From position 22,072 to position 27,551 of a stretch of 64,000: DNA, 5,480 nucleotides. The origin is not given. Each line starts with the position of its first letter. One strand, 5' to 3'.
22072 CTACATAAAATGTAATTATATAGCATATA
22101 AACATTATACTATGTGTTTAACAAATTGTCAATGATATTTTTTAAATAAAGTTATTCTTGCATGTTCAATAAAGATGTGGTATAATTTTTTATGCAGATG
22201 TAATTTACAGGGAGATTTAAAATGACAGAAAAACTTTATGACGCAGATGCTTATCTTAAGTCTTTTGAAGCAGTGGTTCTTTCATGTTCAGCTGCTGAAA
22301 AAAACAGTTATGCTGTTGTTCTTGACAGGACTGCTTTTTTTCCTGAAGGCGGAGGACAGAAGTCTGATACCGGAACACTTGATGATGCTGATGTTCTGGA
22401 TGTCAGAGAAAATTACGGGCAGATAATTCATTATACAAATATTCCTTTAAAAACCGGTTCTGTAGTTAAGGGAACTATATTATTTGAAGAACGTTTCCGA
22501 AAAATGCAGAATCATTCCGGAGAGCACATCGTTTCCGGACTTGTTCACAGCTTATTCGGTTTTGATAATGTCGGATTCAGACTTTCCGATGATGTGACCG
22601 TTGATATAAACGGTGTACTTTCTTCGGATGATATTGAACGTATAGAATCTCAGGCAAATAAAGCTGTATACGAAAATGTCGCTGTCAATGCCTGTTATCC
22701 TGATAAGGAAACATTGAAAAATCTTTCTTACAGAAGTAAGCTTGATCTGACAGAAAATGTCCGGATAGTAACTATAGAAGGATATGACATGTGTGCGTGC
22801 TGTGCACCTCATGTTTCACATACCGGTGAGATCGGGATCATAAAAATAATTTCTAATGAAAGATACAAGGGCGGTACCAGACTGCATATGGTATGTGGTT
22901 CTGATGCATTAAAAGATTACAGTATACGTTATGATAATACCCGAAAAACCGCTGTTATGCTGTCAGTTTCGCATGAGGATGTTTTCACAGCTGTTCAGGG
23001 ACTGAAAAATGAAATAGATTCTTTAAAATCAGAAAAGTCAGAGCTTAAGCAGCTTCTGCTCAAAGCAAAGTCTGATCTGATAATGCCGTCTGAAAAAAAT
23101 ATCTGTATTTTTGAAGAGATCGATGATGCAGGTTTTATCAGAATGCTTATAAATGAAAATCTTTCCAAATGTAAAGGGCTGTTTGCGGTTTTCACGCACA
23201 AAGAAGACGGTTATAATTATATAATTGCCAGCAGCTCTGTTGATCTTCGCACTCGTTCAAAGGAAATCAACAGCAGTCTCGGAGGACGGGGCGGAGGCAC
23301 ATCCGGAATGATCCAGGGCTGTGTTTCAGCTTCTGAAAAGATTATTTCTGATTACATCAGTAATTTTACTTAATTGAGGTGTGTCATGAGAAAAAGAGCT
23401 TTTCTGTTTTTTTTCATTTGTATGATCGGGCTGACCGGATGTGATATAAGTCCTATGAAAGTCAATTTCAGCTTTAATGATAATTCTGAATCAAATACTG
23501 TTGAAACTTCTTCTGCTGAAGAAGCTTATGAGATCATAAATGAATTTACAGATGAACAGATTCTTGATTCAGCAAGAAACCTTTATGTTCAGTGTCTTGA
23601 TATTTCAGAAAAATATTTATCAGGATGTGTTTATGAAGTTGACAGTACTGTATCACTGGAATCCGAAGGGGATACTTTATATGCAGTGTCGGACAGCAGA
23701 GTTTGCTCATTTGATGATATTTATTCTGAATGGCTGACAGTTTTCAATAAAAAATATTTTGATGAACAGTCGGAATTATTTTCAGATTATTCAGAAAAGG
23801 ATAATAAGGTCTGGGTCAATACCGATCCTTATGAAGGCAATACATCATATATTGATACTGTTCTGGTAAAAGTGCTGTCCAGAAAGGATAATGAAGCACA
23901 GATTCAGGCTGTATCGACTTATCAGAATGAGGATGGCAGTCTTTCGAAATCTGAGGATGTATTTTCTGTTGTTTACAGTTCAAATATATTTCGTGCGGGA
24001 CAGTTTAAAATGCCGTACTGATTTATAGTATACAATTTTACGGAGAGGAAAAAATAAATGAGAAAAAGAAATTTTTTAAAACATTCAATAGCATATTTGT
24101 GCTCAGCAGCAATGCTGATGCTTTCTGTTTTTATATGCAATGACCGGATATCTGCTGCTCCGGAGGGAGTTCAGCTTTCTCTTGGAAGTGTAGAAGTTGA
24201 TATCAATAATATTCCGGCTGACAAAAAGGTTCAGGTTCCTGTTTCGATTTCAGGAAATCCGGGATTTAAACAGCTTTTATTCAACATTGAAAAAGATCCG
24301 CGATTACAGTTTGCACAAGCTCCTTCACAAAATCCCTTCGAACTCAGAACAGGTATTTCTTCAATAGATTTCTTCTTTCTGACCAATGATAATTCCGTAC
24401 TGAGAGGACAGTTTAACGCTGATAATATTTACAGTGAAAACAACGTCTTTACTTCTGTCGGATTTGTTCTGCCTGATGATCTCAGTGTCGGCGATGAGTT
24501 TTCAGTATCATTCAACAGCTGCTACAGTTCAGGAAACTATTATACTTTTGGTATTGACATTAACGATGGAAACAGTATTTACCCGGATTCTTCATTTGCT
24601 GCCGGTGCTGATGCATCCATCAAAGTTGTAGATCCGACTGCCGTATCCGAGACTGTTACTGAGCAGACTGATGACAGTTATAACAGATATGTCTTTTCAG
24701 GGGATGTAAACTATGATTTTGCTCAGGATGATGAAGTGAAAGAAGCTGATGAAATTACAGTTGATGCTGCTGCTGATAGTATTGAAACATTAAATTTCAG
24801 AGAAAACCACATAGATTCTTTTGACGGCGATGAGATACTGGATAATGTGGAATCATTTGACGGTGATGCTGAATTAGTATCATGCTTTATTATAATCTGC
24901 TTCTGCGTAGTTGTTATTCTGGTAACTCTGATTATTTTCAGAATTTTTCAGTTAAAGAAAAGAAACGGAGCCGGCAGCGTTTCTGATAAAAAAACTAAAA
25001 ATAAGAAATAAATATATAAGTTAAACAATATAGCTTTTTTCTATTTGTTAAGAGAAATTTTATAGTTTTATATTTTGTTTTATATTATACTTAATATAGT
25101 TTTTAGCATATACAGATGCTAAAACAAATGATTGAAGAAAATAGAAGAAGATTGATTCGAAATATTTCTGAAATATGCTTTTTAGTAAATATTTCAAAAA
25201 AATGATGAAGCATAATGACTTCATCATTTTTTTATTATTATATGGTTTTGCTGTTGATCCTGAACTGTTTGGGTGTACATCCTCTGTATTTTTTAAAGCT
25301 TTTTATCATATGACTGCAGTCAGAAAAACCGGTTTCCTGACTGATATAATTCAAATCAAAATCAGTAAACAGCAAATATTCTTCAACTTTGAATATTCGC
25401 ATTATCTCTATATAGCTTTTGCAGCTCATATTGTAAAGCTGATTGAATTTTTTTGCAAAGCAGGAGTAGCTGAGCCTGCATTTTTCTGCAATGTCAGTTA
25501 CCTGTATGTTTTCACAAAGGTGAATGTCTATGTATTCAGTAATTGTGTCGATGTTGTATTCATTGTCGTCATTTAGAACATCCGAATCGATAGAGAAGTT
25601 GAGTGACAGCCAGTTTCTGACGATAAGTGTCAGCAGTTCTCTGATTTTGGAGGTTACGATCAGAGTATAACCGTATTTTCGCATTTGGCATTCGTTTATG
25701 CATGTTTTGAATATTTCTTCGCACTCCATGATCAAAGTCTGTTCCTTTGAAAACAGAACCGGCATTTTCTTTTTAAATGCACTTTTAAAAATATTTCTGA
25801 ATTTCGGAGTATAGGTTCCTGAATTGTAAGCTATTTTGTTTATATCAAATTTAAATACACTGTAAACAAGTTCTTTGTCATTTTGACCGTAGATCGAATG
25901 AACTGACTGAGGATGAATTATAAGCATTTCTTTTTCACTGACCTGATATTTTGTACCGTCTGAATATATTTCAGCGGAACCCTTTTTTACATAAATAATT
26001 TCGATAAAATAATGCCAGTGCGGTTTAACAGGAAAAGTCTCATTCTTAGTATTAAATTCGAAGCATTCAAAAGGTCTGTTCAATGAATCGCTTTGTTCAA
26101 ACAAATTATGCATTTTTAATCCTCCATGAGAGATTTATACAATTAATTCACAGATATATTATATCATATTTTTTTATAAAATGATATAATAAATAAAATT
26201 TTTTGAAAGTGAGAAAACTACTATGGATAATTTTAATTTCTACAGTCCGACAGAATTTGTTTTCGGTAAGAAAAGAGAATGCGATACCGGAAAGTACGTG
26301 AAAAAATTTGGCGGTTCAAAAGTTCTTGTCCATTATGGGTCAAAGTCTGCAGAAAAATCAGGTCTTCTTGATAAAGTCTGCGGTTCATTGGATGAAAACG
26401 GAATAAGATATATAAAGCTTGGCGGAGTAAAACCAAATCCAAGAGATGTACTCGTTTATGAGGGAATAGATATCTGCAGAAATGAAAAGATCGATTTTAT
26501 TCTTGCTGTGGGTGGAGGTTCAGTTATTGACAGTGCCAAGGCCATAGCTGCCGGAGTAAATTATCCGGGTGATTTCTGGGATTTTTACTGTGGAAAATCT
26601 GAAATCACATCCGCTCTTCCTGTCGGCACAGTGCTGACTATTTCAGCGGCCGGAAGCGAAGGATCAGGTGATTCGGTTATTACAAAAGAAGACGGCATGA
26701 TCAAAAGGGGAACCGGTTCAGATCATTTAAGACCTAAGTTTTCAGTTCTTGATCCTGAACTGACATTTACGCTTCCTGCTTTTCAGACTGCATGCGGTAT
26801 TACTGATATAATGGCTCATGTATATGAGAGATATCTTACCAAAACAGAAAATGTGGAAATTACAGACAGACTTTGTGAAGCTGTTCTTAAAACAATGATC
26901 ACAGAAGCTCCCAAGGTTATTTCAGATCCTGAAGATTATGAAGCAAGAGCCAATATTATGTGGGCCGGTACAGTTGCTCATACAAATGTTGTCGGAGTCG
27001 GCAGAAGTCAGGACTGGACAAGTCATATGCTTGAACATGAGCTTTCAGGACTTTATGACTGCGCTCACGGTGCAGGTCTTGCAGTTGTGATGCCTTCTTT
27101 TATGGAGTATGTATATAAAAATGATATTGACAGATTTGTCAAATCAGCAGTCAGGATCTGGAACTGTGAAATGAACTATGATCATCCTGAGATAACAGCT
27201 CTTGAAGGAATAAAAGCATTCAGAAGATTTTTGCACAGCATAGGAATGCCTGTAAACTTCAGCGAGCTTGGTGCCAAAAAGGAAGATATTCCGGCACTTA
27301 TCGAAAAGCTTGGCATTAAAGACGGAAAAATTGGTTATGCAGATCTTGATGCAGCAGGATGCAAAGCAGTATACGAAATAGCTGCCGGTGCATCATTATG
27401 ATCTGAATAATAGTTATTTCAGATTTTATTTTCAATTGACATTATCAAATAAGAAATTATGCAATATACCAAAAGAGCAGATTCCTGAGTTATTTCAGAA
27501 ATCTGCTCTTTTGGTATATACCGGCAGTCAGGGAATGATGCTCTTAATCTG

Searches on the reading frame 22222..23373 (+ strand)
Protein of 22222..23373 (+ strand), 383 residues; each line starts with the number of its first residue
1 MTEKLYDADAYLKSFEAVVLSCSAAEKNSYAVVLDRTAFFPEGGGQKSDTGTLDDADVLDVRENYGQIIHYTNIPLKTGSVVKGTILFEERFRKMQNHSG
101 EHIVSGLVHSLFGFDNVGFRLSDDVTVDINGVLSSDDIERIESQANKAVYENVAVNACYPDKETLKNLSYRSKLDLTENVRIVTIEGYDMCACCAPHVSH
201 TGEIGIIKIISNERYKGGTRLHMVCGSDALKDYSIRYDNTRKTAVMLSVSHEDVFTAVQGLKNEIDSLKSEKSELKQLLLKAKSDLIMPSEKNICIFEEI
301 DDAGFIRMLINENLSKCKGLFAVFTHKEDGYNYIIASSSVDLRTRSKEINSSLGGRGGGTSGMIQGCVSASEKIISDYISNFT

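Call 10: search_protein_families(library=ncbifam, proteins=[window:22222-23373:+], max_evalue=0.00001)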
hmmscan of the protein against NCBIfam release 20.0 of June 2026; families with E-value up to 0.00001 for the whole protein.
window:22222-23373:+ (383 aa): 3 families
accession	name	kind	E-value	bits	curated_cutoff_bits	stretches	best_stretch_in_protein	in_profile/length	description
TIGR03683.1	A-tRNA_syn_arch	equivalog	2.7e-50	171.5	744.7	1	2-378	501-893/902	alanine--tRNA ligase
NF040865.1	a_tRNA_ed_AlaXM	equivalog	9.9e-43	146.5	300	1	2-214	1-221/234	alanyl-tRNA editing protein AlaXM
TIGR00344.1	alaS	equivalog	2.7e-38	131.8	457.05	1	24-366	476-845/847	alanine--tRNA ligase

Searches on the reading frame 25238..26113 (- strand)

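Call 10: search_protein_families(library=ncbifam, proteins=[window:25238-26113:-], max_evalue=0.00001)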
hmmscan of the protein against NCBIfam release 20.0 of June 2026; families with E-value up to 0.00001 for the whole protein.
window:25238-26113:- (291 aa): 15 families
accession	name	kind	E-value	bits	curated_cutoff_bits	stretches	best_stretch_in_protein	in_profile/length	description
NF047455.1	TF_Staph_AryK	equivalog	6.8e-20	70.9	850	1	33-289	19-260/759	transcriptional regulator AryK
TIGR04094.1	adjacent_YSIRK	equivalog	1.1e-18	67.4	200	1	180-285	279-383/383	YSIRK-targeted surface antigen transcriptional regulator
NF007860.0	PRK10572.1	equivalog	8.3e-16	57.7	208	1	43-289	56-286/292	arabinose operon transcriptional regulator AraC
NF047788.1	TransRegPocR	equivalog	1.3e-15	57.4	500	1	146-287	149-290/296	transcriptional regulator PocR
NF033869.1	viru_reg_Rsp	equivalog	1.7e-13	50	400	1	190-287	151-248/701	AraC family transcriptional regulator Rsp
NF007693.0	PRK10371.1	equivalog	7.5e-13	48.3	253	1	182-288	194-300/309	transcriptional regulator MelR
NF010028.0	PRK13503.1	equivalog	1.7e-12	47.3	288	1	24-289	25-274/278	HTH-type transcriptional activator RhaS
TIGR02297.1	HpaA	equivalog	2.1e-11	43.6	274.65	1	30-287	37-287/287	4-hydroxyphenylacetate catabolism regulatory protein HpaA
NF006902.0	PRK09393.1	equivalog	1.2e-10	41.1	425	1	175-288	209-322/327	transcriptional regulator FtrA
NF049932.1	TranspRegBtr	equivalog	4e-08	32.2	900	1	169-284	147-262/531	bacillibactin transport transcriptional regulator Btr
NF010026.0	PRK13501.1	equivalog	1.2e-07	31.2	363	0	183-286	174-276/290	HTH-type transcriptional activator RhaR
NF007243.0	PRK09685.1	equivalog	1.6e-07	31.1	199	1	181-286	193-300/303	transcriptional regulator FeaR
NF010025.2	PRK13500.1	equivalog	2e-06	27.6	525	1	32-289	34-279/282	HTH-type transcriptional activator RhaR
NF040475.1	chlor_reg_RclR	equivalog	3.3e-06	26.6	400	1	140-287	132-278/284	reactive chlorine-specific transcriptional regulator RclR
NF050186.1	TransRegGliRPseudo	equivalog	7.3e-06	25.6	570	1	208-288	258-337/338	AraC family transcriptional regulator GliR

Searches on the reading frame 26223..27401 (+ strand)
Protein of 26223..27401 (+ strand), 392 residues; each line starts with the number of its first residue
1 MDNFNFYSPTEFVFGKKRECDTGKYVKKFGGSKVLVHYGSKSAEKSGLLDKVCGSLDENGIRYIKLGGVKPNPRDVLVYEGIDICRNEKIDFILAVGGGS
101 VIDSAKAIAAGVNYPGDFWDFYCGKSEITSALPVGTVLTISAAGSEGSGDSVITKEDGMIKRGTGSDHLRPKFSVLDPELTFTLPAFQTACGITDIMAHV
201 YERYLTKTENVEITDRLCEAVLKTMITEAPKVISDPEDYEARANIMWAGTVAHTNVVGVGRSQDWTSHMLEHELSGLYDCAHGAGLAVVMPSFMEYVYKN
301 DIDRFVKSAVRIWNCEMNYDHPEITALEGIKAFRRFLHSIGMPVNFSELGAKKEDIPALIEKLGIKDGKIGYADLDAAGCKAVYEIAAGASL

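Call 10: search_protein_families(library=ncbifam, proteins=[window:26223-27401:+], max_evalue=0.00001)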
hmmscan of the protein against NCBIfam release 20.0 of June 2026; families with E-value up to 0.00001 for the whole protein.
window:26223-27401:+ (392 aa): 15 families
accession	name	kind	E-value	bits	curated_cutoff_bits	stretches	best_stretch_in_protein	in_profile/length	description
NF011717.0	PRK15138.1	equivalog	1.6e-90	303.9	645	1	1-387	1-386/387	alcohol dehydrogenase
NF041833.1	Fe_ADH_ErcA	equivalog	4.3e-48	164.3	550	1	10-362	9-355/382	alcohol dehydrogenase-like regulatory protein ErcA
NF053866.1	CholDhdGbsBBac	equivalog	4.4e-41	140.8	550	1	5-367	11-368/392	choline dehydrogenase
TIGR02638.1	lactal_redase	equivalog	3.4e-40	138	523.15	1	41-362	38-356/379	lactaldehyde reductase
NF007911.0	PRK10624.1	equivalog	8.8e-37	126.9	537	1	23-361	22-354/382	lactaldehyde reductase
NF058672.1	4HyButDHCUPNE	equivalog_domain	4.4e-34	118.3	500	1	41-362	38-351/378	4-hydroxybutyrate dehydrogenase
NF050025.1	SulfAcetaldRedSarD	equivalog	2.8e-31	108.7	700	1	4-362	3-357/385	sulfoacetaldehyde reductase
NF007363.0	PRK09860.1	equivalog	2.3e-30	106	581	1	4-367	4-360/383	L-threonine dehydrogenase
NF010378.0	PRK13805.1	equivalog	1.7e-25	89.1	951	1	41-320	491-780/872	bifunctional acetaldehyde-CoA/alcohol dehydrogenase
TIGR04266.1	NDMA_methanol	equivalog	7.4e-22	77.7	625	1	42-350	47-355/420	NDMA-dependent methanol dehydrogenase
TIGR03405.1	Phn_Fe-ADH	equivalog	1.7e-20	73.1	423.7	1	30-362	22-342/355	iron-containing alcohol dehydrogenase PsrA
NF011998.0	PRK15454.1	equivalog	5.2e-20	71.5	556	1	81-355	98-361/395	ethanolamine utilization ethanol dehydrogenase EutG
NF041822.1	daptide_DH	equivalog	7.6e-14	51.3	300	1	89-301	54-278/363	daptide-type RiPP biosynthesis dehydogenase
NF006941.0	PRK09423.1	subfamily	8.6e-12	44.6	336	1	6-113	5-108/367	glycerol dehydrogenase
NF053832.1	GlycoaldRedHalo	equivalog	8.3e-06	25.2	550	0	5-204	4-180/363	glycolaldehyde reductase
